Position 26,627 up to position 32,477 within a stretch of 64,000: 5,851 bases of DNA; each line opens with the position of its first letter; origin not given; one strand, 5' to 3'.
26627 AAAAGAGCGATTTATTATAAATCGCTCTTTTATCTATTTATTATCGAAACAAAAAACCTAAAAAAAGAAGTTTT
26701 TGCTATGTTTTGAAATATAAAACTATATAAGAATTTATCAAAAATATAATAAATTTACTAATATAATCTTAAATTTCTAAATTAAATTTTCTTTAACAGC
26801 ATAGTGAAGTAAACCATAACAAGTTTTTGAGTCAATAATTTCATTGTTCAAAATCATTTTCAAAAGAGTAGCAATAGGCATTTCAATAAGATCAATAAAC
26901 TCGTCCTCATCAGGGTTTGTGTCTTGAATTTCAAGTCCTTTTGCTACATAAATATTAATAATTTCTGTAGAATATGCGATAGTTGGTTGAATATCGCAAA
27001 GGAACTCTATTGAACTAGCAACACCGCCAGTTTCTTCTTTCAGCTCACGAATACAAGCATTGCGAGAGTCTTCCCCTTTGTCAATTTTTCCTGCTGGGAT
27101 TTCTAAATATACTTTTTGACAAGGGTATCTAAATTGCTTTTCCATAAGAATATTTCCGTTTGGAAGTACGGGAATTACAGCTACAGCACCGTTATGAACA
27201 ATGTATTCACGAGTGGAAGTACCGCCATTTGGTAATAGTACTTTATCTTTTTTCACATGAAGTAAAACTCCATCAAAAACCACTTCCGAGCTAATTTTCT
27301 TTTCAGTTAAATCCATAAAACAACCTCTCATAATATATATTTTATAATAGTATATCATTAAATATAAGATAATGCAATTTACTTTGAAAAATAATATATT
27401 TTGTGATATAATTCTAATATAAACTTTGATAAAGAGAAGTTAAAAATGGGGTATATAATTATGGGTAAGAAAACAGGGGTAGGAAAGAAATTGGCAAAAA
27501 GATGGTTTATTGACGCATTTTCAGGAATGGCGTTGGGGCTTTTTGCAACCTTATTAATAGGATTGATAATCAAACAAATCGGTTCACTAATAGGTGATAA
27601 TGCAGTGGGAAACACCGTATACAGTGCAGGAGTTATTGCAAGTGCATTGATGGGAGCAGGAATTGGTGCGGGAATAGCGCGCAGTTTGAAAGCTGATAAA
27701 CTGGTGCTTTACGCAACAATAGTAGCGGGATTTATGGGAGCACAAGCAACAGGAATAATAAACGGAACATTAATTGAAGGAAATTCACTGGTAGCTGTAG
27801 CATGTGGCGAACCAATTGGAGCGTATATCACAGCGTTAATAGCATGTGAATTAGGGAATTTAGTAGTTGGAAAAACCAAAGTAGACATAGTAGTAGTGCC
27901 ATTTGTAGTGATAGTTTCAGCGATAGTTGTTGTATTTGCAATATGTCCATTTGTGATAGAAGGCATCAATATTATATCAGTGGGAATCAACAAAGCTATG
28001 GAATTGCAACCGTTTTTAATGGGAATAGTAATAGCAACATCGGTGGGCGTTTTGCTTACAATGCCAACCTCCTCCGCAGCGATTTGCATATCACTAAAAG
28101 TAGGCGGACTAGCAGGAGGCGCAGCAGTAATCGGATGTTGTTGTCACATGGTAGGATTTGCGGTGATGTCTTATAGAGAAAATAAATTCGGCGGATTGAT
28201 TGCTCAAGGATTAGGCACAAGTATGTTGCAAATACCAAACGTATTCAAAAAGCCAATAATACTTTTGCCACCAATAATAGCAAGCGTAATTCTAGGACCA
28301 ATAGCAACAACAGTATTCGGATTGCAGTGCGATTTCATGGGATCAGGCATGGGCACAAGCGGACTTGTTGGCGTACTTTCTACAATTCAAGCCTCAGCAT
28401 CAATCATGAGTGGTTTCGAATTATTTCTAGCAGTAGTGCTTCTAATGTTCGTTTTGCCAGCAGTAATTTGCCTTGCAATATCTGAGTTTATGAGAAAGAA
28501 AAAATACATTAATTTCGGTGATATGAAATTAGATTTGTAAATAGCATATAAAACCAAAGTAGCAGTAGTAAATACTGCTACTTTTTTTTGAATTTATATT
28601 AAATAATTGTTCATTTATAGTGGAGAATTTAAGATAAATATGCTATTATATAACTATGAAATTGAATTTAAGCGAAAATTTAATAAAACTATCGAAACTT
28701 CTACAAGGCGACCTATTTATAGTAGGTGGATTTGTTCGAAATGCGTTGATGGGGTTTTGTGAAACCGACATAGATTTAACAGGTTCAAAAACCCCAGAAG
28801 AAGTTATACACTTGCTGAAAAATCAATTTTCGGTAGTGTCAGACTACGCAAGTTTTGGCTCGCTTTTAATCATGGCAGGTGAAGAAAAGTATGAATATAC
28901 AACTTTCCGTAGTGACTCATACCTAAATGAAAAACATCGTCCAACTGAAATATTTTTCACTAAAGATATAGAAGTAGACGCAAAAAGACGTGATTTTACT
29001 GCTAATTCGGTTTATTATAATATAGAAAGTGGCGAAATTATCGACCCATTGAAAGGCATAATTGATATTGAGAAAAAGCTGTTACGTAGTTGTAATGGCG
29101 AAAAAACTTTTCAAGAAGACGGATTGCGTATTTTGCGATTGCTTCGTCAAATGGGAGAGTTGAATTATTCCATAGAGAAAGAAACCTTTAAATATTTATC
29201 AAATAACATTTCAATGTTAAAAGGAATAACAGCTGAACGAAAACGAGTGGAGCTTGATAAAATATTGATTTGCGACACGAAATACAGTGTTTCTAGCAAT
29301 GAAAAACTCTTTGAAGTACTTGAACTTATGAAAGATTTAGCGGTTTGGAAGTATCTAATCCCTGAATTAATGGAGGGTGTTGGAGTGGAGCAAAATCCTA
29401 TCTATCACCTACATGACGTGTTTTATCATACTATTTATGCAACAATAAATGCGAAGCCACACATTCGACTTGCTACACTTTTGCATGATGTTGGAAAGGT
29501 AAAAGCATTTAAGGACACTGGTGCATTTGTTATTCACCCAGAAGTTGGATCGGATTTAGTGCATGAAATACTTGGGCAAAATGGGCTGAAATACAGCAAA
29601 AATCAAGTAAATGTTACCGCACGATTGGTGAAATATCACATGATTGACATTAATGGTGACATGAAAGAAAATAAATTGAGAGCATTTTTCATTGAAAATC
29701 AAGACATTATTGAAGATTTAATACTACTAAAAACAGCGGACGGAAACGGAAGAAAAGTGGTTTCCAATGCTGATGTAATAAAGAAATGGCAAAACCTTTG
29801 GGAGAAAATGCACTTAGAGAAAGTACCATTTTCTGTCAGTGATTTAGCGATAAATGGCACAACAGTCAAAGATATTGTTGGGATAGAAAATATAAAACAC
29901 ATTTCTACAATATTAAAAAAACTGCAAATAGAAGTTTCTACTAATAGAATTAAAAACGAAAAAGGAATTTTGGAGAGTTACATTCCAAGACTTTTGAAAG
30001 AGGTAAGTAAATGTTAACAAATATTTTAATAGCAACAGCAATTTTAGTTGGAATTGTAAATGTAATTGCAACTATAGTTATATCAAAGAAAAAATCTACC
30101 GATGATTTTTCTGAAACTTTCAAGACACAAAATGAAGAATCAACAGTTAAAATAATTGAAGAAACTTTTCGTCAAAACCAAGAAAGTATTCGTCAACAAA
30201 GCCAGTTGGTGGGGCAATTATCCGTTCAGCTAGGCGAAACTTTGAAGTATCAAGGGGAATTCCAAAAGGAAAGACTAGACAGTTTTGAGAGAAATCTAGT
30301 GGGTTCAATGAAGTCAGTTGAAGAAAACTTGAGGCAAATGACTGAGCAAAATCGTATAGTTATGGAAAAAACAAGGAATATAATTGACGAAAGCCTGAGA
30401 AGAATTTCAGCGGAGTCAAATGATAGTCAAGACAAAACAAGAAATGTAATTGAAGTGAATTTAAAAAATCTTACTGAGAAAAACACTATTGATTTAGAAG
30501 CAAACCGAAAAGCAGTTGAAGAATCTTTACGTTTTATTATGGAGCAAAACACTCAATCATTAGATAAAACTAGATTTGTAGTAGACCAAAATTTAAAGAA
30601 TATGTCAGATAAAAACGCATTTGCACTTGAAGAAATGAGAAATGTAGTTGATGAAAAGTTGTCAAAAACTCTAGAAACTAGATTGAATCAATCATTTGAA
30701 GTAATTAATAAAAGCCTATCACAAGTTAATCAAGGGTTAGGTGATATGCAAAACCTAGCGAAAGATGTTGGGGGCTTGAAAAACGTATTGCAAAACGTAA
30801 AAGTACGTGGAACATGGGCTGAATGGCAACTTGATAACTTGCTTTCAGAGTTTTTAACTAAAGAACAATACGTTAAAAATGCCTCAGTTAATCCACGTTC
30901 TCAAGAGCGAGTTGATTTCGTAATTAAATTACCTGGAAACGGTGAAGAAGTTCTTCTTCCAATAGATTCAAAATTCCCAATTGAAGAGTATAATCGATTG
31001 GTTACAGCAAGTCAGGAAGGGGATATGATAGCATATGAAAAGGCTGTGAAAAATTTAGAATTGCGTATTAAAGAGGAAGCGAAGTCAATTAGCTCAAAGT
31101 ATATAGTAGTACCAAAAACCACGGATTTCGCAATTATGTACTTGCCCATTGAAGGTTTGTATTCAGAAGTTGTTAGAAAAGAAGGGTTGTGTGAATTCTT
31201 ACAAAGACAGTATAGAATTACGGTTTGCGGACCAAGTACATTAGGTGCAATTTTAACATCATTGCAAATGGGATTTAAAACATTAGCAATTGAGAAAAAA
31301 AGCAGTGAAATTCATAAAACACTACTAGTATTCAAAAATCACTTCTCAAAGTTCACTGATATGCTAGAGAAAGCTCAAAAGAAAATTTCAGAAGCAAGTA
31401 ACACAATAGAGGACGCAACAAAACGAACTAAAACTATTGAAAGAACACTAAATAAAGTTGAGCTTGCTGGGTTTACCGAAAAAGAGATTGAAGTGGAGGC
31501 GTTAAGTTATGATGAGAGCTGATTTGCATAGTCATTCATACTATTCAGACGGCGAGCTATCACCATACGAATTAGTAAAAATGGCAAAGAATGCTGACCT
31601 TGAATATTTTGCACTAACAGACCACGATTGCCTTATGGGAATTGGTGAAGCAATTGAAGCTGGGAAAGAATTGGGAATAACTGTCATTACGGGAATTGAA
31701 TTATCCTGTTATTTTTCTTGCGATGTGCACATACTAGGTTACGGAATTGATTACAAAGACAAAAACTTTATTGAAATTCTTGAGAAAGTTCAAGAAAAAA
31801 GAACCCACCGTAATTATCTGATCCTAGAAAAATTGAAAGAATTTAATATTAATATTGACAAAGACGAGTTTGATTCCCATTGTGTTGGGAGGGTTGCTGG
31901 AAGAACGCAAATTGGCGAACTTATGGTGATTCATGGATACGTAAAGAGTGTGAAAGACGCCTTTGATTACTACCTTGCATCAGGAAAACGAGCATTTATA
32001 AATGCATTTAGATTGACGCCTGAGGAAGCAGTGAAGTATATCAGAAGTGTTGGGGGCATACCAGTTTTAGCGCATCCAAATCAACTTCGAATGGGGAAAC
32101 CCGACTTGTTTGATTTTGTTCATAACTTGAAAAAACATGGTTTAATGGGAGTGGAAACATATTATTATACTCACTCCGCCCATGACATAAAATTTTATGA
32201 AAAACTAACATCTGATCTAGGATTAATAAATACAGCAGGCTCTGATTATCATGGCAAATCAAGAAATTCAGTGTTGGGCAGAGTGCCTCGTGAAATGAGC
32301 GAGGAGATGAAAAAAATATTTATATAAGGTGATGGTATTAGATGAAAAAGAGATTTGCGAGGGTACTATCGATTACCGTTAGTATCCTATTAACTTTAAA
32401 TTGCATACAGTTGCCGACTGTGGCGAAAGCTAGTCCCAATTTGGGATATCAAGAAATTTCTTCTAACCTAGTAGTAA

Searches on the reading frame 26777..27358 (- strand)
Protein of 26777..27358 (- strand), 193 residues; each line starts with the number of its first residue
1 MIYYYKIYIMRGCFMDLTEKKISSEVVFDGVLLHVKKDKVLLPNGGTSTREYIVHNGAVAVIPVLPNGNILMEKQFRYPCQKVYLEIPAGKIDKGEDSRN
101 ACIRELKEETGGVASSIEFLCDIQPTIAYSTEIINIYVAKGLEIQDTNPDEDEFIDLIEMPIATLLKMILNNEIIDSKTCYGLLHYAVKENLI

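Call 25: search_protein_families(library=pfam, proteins=[window:26777-27358:-], max_evalue=0.00001)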
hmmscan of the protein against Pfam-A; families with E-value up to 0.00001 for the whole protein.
window:26777-27358:- (193 aa): 1 family
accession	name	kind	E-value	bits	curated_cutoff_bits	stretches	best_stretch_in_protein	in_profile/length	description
PF00293.34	NUDIX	-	1.5e-13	51.4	21.1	1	57-165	4-118/134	NUDIX domain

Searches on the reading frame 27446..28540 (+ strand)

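Call 25: search_protein_families(library=pfam, proteins=[window:27446-28540:+], max_evalue=0.00001)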
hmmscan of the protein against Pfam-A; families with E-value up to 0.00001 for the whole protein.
window:27446-28540:+ (364 aa): 1 family
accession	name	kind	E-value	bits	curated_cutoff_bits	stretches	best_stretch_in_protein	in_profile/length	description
PF13303.11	PTS_EIIC_2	-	1.7e-88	297.3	28.9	1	23-362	2-327/327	Phosphotransferase system, EIIC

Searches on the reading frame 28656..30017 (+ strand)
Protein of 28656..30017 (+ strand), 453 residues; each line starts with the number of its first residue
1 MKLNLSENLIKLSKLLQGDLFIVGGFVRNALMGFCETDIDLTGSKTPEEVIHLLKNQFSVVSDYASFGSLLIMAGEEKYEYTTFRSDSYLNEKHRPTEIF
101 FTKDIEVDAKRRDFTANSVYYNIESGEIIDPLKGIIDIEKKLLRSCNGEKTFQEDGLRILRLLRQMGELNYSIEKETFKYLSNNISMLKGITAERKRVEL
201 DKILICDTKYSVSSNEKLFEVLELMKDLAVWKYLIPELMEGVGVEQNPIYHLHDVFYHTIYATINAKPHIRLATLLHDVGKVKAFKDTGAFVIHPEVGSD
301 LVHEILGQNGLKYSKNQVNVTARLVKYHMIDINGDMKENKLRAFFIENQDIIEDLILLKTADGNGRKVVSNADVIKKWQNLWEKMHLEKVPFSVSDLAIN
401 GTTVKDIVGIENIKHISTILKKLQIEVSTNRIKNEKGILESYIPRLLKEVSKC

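Call 25: search_protein_families(library=pfam, proteins=[window:28656-30017:+], max_evalue=0.00001)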
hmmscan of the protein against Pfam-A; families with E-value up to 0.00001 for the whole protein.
window:28656-30017:+ (453 aa): 4 families
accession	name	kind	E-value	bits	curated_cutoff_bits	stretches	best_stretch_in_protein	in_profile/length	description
PF01743.26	PolyA_pol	-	5e-30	104.9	23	1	20-144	1-126/126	Poly A polymerase head domain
PF12627.12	PolyA_pol_RNAbd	-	1.9e-07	31.2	22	1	170-238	1-60/64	Probable RNA and SrmB- binding site of polymerase A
PF13735.12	tRNA_NucTran2_2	-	3.5e-07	30.7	27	1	310-441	30-147/149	tRNA nucleotidyltransferase domain 2 putative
PF01966.28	HD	-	1.1e-06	29.3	22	1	269-355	20-104/116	HD domain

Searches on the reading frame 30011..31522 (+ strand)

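Call 25: search_protein_families(library=pfam, proteins=[window:30011-31522:+], max_evalue=0.00001)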
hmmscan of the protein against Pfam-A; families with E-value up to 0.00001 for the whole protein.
window:30011-31522:+ (503 aa): 1 family
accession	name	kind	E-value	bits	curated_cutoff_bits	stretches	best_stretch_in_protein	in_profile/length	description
PF02646.22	RmuC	-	4e-70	236.6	26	1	205-491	2-289/291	RmuC family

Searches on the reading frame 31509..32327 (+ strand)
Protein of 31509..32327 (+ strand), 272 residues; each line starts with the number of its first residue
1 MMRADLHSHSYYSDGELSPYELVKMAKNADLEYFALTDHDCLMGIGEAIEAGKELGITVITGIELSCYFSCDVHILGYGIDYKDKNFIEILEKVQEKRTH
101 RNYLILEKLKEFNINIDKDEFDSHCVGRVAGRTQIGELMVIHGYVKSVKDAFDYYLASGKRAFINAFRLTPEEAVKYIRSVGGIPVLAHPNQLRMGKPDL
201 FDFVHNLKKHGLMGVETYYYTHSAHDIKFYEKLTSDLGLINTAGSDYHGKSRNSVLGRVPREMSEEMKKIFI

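Call 25: search_protein_families(library=pfam, proteins=[window:31509-32327:+], max_evalue=0.00001)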
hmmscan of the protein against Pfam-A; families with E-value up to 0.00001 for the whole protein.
window:31509-32327:+ (272 aa): 1 family
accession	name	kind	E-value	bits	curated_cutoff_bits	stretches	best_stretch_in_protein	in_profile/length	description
PF02811.25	PHP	-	1.4e-13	51.9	26.4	1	5-68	1-66/164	PHP domain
